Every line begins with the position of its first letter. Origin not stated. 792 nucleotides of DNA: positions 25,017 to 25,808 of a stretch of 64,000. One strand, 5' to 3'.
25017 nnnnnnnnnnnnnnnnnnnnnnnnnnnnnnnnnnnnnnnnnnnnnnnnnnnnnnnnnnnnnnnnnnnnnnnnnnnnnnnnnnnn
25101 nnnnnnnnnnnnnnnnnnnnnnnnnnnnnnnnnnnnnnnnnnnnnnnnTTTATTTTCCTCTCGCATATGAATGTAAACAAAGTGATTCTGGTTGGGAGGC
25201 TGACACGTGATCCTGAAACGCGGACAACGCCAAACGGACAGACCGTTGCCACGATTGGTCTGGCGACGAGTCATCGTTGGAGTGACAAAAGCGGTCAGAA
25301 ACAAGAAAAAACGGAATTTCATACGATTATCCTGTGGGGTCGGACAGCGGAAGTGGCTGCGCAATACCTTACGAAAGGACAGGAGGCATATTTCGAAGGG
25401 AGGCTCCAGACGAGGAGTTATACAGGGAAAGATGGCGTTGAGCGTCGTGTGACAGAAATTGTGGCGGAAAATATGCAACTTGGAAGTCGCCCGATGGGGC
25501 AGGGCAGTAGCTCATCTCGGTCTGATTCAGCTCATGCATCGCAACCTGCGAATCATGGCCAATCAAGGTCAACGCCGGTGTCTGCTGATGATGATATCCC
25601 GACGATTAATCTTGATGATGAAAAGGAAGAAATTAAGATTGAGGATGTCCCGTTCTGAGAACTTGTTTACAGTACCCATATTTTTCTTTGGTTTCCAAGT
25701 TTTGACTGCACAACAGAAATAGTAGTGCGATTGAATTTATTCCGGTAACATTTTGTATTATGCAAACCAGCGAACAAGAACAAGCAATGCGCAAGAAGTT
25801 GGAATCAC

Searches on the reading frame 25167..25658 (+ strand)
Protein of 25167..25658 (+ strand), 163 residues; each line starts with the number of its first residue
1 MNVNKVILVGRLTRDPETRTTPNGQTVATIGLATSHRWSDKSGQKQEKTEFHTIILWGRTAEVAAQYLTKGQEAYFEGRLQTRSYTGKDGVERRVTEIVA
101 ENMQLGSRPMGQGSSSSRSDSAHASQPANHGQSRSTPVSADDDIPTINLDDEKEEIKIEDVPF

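Call 61: search_protein_families(library=pfam, proteins=[window:25167-25658:+], max_evalue=0.001)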
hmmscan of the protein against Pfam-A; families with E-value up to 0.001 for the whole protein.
window:25167-25658:+ (163 aa): 2 families
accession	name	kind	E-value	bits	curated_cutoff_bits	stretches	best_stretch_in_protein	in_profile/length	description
PF00436.31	SSB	-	2.4e-37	127.6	26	1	3-105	1-103/104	Single-strand binding protein family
PF22657.2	SSB_1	-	0.00058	20.4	27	1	4-85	1-80/91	Another single-strand binding protein family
